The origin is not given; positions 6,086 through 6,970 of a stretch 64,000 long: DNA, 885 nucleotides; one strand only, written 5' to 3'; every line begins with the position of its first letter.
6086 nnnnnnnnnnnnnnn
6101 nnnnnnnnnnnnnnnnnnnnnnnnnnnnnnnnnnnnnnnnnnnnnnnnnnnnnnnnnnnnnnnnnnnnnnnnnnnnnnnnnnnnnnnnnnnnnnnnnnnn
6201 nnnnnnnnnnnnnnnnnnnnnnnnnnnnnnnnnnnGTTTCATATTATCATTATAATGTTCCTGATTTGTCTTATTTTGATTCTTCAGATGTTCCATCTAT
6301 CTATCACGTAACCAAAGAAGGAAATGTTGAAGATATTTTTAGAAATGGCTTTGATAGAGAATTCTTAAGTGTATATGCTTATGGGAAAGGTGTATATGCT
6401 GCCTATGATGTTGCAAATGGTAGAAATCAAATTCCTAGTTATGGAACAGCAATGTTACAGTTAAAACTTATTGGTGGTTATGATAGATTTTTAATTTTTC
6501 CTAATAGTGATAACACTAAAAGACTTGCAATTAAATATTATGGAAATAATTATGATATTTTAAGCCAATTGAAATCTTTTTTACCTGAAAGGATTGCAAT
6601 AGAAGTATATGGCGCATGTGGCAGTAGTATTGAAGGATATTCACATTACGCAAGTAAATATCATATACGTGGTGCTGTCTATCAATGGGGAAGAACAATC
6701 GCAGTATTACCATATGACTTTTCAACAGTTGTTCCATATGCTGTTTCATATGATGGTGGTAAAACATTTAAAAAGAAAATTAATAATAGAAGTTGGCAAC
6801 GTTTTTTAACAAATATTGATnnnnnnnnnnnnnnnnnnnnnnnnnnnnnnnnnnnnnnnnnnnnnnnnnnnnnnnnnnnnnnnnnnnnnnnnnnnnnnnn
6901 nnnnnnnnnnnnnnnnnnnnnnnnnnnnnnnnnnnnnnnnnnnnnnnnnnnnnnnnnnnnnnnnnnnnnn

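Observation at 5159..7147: Internally duplicated 662-aa protein with complementary PARP-like ADP-ribosyltransferase motifs in its two halves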

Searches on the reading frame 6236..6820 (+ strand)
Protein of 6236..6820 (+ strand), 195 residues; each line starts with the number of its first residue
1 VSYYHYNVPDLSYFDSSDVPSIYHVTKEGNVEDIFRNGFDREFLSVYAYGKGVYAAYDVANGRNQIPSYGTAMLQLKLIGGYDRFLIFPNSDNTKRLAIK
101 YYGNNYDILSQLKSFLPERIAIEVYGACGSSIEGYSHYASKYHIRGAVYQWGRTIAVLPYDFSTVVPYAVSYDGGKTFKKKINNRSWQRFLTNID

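Call 32: search_solved_structures(query=A2, max_evalue=10, show_alignments=2)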
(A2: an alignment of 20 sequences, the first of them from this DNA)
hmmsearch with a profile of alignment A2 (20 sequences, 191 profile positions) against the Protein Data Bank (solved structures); distinct sequences matched with E-value up to 10: 20.
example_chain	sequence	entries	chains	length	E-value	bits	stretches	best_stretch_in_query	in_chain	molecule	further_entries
9frp_A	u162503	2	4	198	2.6e-05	27.3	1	21-61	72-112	Protein mono-ADP-ribosyltransferase PARP10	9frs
5lx6_A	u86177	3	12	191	2.6e-05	27.3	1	21-60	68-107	Poly [ADP-ribose] polymerase 10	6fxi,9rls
3hkv_A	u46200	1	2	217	3.1e-05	27.1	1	21-61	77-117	Poly [ADP-ribose] polymerase 10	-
4py4_A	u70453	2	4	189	0.00012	25.1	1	17-66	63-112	Poly [ADP-ribose] polymerase 14 | Isoform 1 of Protein mono-ADP-ribosyltransferase PARP14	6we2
3goy_A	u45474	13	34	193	0.00013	25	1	17-66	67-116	Poly [ADP-ribose] polymerase 14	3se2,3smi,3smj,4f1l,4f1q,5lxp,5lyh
6we3_A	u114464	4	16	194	0.00013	25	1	17-66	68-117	Protein mono-ADP-ribosyltransferase PARP14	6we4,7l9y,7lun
5v7t_A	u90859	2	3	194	0.00013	25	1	17-66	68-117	Poly [ADP-ribose] polymerase 14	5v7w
6ry4_A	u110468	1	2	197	0.006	19.6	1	16-66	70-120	Protein mono-ADP-ribosyltransferase PARP15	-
7f41_A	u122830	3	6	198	0.006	19.6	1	16-66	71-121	Protein mono-ADP-ribosyltransferase PARP15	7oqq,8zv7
4f0e_A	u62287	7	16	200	0.0061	19.6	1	16-66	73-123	Poly [ADP-ribose] polymerase 15 | Protein mono-ADP-ribosyltransferase PARP15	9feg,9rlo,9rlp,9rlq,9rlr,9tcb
7f43_A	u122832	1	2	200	0.0061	19.6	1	16-66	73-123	Protein mono-ADP-ribosyltransferase PARP15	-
7f42_B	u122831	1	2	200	0.0061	19.6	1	16-66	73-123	Protein mono-ADP-ribosyltransferase PARP15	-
3blj_A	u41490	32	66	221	0.0074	19.3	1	16-66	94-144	Poly(ADP-ribose) polymerase 15 | Poly [ADP-ribose] polymerase 15 | Protein mono-ADP-ribosyltransferase PARP15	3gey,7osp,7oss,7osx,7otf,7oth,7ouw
6ek3_A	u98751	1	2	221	0.013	18.5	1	16-65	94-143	Poly [ADP-ribose] polymerase 15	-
8xpx_A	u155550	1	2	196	0.021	17.8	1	21-78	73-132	Protein mono-ADP-ribosyltransferase PARP12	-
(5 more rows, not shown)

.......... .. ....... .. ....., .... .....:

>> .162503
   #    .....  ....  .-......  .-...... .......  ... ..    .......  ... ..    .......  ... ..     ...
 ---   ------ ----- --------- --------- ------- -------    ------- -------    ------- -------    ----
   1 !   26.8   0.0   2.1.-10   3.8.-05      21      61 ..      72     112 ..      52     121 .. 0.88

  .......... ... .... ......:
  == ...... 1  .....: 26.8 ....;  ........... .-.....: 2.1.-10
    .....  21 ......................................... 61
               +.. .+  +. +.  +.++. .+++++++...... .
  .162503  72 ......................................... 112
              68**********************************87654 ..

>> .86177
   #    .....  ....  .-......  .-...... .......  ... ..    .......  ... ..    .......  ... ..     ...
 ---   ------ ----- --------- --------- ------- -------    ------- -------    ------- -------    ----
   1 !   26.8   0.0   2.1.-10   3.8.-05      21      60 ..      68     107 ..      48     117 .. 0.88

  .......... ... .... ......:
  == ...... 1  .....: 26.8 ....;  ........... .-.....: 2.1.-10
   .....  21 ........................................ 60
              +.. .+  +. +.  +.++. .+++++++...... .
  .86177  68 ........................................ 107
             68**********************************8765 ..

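Call 33: search_protein_families(library=pfam, alignment_id=A2, max_evalue=0.1)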
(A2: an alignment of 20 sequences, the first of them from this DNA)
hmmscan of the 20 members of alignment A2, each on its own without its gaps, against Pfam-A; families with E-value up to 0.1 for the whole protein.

A. member 1, seq(194 aa): 1 family
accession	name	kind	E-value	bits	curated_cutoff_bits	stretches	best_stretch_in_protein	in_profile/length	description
PF00644.27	PARP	-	0.0016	18.5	26.7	1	22-61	52-95/199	Poly(ADP-ribose) polymerase catalytic domain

B. families by the number of members that match (of 20 scanned): 5 families
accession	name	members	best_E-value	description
PF00644.27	PARP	6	4.3e-05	Poly(ADP-ribose) polymerase catalytic domain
PF02763.20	Diphtheria_C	1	0.038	Diphtheria toxin, C domain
PF19219.5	CoV_NSP15_N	1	0.047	Coronavirus replicase NSP15, N-terminal oligomerisation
PF22620.2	OYE-like_second_a-b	1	0.05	OYE-like second alpha/beta domain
PF13052.11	DUF3913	1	0.082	Protein of unknown function (DUF3913)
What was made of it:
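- On T4 Alt/ModA/ModB (R-S-E clade): All profile hits are to the H-Y-E clade (calls 32, 33).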

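Call 55: search_protein_representatives(alignment_id=A2)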
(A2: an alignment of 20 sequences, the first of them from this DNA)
Query: 20 sequences, 191 profile positions. Proteins with E-value up to 0.001 (for the whole library): 536; up to 1e-10: 133; up to 1e-30: 41. The best 150 are listed.
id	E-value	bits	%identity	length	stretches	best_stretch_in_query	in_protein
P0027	4.8e-118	408.1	-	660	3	1-191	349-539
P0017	2.0e-107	373.5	-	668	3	1-191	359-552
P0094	1.8e-101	354.1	-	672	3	3-190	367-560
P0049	1.1e-95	335.2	-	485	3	17-189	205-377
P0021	2.0e-85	301.7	-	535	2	2-191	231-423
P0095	7.6e-84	296.6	-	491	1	1-191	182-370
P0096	1.2e-81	289.4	-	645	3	2-190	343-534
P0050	3.5e-78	278.1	-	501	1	1-191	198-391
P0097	2.1e-74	265.8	-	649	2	5-190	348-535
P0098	8.5e-69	247.5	-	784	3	7-188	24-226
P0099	9.6e-64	231.0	-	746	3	17-177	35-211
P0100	1.0e-62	227.7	-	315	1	10-189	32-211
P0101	1.0e-62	227.7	-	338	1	38-191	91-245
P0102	5.8e-60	218.7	-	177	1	39-179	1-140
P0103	1.0e-58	214.6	-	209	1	16-152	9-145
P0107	3.3e-47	177.1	-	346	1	3-191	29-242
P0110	8.3e-44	166.0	-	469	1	2-191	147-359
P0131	8.0e-28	113.8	-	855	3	70-185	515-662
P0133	5.4e-27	111.1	-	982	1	17-188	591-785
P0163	1.2e-18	83.9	-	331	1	8-187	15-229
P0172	1.5e-17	80.3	-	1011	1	19-116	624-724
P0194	3.2e-13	66.2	-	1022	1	18-183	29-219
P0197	8.9e-13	64.8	-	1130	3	6-98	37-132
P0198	1.0e-12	64.5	-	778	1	20-188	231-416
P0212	3.5e-11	59.6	-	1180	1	7-182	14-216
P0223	1.2e-10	57.8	-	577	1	22-191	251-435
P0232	5.2e-10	55.7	-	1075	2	12-120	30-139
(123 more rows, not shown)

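Call 58: search_protein_families(library=pfam, alignment_id=A4, max_evalue=0.01)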
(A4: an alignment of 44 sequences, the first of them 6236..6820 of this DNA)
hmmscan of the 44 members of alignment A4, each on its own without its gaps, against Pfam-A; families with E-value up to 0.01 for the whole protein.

A. member 1, window:6236-6820:+ (195 aa): 1 family
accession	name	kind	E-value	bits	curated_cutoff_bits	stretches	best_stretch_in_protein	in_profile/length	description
PF00644.27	PARP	-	0.0016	18.4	26.7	1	22-61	52-95/199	Poly(ADP-ribose) polymerase catalytic domain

B. families by the number of members that match (of 44 scanned): 10 families
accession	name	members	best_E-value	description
PF00644.27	PARP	5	4.5e-05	Poly(ADP-ribose) polymerase catalytic domain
PF14903.11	WG_beta_rep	4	5.9e-28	WG containing repeat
PF02012.26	BNR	2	0.0061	BNR/Asp-box repeat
PF09687.15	PRESAN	1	0.00049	Plasmodium RESA N-terminal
PF05467.16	Herpes_U47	1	0.0014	Herpesvirus glycoprotein U47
PF15633.11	Tox-ART-HYD1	1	0.0018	HYD1 signature containing ADP-ribosyltransferase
PF13088.12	BNR_2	1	0.0042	BNR repeat-like domain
PF15899.11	BNR_6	1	0.0044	BNR-Asp box repeat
PF24316.1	Tli3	1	0.0088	T6SS Tli3 immunity protein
PF15902.12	Sortilin-Vps10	1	0.0097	Sortilin, neurotensin receptor 3,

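Call 83: search_protein_families(library=pfam, proteins=[P0133, P0172, P0194, P0197, P0212, P0232, P0131, P0198, P0223, P0110], max_evalue=0.001)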
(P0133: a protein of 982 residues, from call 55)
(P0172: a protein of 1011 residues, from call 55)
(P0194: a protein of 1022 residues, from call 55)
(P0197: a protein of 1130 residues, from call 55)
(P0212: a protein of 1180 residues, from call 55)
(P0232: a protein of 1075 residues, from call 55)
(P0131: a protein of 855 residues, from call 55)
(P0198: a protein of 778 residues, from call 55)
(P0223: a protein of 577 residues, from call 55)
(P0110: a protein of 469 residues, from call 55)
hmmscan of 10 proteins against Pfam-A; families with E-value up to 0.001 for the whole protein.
P0133 (982 aa): 0 families

P0172 (1011 aa): 0 families

P0194 (1022 aa): 0 families

P0197 (1130 aa): 0 families

P0212 (1180 aa): 1 family
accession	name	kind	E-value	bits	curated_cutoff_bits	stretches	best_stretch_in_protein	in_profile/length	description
PF24753.1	DUF7698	-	0.00064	20.1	27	0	1023-1063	61-100/118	Domain of unknown function (DUF7698)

P0232 (1075 aa): 0 families

P0131 (855 aa): 0 families

P0198 (778 aa): 0 families

P0223 (577 aa): 0 families

P0110 (469 aa): 0 families
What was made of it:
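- Tried and rejected: Pfam scans of ten long relatives (469-1180 aa), looking for MuF, portal or effector fusions, found none (call 83).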

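Call 88: find_encoding_contigs(protein=P0107, flank=8000, max_places=1)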
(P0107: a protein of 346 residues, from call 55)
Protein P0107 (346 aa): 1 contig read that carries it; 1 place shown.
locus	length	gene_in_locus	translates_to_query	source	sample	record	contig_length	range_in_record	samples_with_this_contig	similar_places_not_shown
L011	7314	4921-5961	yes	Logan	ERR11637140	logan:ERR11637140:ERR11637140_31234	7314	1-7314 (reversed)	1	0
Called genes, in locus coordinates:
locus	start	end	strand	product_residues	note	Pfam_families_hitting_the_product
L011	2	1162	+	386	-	?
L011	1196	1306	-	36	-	-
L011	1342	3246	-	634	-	-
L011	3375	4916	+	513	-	-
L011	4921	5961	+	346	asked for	-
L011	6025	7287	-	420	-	PF13884:Peptidase_S74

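Call 89: find_encoding_contigs(protein=P0163, flank=8000, max_places=1)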
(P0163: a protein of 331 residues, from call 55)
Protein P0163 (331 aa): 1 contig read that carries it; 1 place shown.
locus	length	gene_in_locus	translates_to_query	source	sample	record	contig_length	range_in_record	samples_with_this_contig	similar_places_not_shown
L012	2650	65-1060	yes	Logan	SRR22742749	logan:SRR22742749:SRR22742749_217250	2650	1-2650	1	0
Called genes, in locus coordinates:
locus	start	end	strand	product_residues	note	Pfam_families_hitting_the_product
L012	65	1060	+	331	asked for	-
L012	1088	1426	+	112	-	-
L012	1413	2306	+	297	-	-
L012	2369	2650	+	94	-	?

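Call 92: search_protein_families(library=ncbifam, proteins=[window:6236-6820:+], max_evalue=0.1)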
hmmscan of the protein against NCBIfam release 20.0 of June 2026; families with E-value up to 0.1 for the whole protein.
window:6236-6820:+ (195 aa): 0 families

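Call 93: search_protein_families(library=padloc, proteins=[window:6236-6820:+], max_evalue=0.1)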
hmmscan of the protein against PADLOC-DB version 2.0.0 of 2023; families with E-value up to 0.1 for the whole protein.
window:6236-6820:+ (195 aa): 0 families

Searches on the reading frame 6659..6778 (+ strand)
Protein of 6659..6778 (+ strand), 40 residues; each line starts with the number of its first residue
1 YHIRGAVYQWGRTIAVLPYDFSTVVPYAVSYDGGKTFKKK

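Call 54: search_solved_structures(query=A3, max_evalue=10, show_alignments=5)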
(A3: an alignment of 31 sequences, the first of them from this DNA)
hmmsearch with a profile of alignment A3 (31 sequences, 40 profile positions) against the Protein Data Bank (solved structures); distinct sequences matched with E-value up to 10: 84 (the best 60 are shown).
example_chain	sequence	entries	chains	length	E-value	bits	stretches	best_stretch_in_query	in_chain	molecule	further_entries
4bbw_A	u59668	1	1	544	4.8e-06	29.4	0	29-39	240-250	SIALIDASE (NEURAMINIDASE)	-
6myv_A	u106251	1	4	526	1.9e-05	27.5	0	29-39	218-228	Sialidase26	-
6mrv_B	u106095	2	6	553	3.1e-05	26.8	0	29-39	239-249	Sialidase26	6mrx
4q6k_A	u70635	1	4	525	3.2e-05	26.8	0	29-39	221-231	BNR/Asp-box repeat protein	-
4j9t_A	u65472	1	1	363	0.00023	24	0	27-39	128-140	designed unnatural amino acid dependent metalloprotein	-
1eur_A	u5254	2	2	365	0.00025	23.9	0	27-39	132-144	SIALIDASE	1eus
9db6_A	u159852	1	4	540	0.00033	23.5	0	28-38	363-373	BNR/Asp-box repeat protein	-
4fj6_A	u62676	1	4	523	0.0008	22.3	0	28-38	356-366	glycoside hydrolase family 33, candidate sialidase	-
2bzd_A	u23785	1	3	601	0.0032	20.4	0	27-39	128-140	BACTERIAL SIALIDASE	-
1w8n_A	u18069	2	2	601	0.0032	20.4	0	27-39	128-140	BACTERIAL SIALIDASE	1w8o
1wcq_A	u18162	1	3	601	0.0032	20.3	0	27-39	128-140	SIALIDASE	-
2ber_A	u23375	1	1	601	0.0032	20.3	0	27-39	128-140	BACTERIAL SIALIDASE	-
1eut_A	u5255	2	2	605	0.0033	20.3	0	27-39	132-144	SIALIDASE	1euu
7lbu_A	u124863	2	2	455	0.0043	19.9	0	27-39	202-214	Exo-alpha-sialidase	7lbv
7qxo_A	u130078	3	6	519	0.0082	19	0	28-38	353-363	BNR/Asp-box repeat protein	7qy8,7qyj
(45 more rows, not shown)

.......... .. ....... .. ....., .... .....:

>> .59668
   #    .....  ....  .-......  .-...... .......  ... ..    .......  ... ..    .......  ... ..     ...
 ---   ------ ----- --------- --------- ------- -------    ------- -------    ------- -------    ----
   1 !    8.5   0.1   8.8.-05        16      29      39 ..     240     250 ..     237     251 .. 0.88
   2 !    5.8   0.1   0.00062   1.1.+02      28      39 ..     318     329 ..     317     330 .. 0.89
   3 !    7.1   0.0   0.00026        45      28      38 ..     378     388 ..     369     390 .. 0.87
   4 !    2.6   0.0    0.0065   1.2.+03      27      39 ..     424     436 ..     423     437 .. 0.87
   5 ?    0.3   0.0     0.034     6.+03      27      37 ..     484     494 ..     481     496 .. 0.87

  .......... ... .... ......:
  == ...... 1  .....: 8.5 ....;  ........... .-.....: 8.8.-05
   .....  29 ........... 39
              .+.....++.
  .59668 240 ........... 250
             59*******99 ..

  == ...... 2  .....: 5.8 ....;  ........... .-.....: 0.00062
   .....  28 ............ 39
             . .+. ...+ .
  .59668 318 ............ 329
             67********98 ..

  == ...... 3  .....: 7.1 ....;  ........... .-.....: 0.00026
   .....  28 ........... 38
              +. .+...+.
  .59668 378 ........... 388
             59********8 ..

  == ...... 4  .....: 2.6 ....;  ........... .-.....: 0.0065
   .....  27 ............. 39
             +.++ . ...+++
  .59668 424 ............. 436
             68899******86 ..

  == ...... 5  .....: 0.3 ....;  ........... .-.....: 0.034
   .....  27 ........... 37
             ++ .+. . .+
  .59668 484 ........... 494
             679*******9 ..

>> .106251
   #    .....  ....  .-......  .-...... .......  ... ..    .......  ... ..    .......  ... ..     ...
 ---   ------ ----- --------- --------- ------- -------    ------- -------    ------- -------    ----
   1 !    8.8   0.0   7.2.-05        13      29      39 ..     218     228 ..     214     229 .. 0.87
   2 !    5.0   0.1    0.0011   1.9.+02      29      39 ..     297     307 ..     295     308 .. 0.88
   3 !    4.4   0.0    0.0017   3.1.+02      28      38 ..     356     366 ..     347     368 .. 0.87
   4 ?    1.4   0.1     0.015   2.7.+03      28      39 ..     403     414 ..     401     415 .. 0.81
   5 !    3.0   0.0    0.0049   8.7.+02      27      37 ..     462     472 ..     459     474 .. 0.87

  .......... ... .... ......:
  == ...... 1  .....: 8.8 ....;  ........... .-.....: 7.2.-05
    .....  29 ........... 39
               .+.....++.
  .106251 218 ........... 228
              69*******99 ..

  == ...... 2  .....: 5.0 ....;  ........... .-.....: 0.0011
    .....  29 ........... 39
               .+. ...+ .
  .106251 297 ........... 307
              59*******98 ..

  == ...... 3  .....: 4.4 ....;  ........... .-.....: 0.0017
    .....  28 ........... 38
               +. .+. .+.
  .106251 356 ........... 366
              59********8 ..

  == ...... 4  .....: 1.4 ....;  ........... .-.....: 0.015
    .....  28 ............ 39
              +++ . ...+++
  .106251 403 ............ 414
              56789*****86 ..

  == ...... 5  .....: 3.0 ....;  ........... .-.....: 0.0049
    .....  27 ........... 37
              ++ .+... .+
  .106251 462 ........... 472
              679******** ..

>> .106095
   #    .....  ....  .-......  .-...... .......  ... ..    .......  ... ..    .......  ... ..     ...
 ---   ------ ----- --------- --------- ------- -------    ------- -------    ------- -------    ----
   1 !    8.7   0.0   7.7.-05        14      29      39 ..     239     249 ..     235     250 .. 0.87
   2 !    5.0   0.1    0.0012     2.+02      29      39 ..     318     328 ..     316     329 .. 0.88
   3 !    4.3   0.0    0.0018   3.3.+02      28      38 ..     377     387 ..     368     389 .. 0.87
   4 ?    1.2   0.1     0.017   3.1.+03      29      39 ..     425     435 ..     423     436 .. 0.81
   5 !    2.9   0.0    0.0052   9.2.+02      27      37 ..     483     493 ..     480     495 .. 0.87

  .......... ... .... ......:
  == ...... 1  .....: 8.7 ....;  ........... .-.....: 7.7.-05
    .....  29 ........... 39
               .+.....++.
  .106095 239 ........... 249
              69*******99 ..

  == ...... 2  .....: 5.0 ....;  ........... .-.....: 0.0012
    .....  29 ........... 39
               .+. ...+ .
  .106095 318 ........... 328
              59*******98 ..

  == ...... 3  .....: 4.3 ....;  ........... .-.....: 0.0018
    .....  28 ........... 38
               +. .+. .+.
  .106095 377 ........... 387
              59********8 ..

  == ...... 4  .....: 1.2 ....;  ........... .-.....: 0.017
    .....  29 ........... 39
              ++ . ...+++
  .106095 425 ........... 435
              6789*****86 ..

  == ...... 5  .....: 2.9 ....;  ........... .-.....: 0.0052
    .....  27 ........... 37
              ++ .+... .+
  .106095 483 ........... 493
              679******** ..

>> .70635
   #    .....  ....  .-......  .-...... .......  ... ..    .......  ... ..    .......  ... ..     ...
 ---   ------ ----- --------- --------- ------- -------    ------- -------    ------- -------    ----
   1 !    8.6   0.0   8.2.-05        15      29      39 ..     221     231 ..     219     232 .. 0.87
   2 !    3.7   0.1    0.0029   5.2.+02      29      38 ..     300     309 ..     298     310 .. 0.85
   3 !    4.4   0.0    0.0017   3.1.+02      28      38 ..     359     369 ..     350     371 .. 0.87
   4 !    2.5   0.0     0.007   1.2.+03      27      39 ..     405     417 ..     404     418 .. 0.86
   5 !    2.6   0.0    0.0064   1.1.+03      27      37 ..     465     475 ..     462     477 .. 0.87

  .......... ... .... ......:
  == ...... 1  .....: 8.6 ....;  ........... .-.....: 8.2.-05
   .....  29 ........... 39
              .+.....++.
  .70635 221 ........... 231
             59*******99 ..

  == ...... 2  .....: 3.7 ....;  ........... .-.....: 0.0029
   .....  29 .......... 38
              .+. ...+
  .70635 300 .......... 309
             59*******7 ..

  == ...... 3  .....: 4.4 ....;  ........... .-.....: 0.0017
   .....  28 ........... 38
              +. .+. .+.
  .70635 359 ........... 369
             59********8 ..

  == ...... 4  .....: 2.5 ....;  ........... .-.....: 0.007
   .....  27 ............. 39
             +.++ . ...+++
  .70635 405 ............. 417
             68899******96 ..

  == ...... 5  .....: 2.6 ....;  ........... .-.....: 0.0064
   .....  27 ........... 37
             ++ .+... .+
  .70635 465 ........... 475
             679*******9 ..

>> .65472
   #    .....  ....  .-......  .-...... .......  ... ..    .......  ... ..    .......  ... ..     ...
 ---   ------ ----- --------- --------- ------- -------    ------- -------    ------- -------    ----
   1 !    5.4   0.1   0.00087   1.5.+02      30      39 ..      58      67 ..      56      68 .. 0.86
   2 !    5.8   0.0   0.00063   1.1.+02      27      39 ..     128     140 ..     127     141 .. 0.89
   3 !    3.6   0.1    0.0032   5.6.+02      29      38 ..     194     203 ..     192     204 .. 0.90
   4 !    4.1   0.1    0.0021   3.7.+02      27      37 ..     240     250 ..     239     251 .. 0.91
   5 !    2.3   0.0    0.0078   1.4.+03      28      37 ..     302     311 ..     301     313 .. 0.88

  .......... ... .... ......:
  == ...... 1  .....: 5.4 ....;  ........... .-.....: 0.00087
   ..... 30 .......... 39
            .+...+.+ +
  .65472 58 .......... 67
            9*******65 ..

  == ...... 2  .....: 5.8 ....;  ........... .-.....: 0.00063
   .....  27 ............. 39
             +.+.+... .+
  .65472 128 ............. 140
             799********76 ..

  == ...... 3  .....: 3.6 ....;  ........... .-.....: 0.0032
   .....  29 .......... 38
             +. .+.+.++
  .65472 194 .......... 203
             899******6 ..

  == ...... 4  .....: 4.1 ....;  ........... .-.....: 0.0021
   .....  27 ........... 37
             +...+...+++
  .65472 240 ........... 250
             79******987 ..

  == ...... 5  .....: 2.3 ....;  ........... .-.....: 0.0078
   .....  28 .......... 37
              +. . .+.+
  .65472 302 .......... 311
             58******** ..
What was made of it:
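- WG and Asp-box modules are typical binding or structural elements (calls 54, 58).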
